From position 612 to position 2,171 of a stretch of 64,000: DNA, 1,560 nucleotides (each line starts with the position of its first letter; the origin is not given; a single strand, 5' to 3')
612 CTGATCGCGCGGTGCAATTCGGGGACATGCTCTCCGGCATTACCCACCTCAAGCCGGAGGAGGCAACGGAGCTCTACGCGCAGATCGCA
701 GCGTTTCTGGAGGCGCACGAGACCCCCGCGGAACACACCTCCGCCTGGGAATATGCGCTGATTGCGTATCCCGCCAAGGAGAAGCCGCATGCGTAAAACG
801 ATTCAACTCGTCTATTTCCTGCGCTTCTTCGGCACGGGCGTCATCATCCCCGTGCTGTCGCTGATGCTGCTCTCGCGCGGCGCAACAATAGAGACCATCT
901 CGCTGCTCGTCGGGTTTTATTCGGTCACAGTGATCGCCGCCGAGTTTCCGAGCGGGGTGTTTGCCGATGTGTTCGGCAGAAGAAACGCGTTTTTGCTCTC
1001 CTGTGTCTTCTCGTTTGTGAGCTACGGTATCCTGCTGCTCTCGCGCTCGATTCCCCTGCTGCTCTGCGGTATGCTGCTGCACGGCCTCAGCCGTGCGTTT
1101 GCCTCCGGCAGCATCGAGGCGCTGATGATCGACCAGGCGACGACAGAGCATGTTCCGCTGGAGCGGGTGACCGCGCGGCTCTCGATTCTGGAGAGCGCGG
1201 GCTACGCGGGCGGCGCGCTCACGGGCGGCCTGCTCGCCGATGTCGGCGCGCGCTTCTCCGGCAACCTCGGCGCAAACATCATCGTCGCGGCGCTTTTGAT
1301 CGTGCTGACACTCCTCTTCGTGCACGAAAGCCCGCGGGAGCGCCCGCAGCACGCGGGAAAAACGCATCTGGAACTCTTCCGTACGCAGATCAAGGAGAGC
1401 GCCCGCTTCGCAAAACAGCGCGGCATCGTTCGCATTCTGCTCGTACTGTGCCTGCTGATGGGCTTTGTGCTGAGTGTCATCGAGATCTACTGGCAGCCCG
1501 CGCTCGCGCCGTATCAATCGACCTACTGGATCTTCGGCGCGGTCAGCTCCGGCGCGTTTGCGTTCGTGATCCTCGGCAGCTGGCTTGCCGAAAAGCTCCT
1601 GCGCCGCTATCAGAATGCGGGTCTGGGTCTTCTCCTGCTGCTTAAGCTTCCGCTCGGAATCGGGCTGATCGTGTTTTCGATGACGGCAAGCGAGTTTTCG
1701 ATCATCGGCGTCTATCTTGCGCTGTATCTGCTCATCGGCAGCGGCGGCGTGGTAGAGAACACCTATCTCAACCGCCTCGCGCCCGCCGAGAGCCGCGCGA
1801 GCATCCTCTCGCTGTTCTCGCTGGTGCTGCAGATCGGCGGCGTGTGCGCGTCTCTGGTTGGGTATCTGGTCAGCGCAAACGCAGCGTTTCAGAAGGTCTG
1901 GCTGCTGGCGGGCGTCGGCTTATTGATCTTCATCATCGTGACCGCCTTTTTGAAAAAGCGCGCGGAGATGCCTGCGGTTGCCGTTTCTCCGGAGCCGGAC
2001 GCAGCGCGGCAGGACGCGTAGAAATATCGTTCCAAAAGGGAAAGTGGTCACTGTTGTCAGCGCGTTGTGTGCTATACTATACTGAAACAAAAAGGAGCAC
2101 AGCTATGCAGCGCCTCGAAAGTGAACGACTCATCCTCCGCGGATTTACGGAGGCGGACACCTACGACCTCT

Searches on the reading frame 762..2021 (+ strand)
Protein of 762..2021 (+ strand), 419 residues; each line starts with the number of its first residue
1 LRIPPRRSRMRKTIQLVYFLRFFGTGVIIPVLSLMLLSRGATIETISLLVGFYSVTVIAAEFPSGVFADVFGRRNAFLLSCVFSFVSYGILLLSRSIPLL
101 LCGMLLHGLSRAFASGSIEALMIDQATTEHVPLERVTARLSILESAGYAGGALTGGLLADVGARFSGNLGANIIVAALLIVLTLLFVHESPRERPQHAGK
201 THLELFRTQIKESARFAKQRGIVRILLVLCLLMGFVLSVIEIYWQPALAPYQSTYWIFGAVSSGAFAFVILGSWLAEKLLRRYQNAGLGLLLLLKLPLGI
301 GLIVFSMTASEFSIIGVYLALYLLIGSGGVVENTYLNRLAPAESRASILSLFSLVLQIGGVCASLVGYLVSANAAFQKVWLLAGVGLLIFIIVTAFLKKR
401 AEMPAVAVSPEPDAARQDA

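Call 78: search_protein_families(library=ncbifam, proteins=[window:762-2021:+], max_evalue=0.001)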
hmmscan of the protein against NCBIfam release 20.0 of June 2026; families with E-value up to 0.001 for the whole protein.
window:762-2021:+ (419 aa): 8 families
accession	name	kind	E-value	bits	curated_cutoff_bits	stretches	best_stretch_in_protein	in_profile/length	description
NF040872.1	MFS_HP1165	exception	1.4e-20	73.7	700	1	27-246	21-235/385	HP1165 family MFS efflux transporter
NF012174.0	tet_MFS_A_B_C_D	equivalog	2.2e-10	39.9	475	1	13-244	6-230/382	Tet(A)/Tet(B)/Tet(C) family tetracycline efflux MFS transporter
NF000043.1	tet_MFS_P_a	exception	1.2e-09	37.5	750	1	54-390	52-397/420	tetracycline efflux MFS transporter TetA(P)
TIGR00880.1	2_A_01_02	superfamily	3.7e-09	36.8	131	1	48-189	2-140/141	multidrug resistance protein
NF052357.1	GlucTporGlcPStph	equivalog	1.7e-07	30.4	750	1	261-399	47-183/445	glucose transporter GlcP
NF012190.1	tet_MFS_B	exception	3.2e-06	26.4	850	1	16-204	10-192/400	tetracycline efflux MFS transporter Tet(B)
TIGR00897.2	2A0118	subfamily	2.8e-05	23.3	375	1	22-109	20-112/401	RbtT/DalT/CsbX family MFS transporter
TIGR00898.1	2A0119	subfamily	0.00016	20.6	550.75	1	55-192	137-267/506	cation transport protein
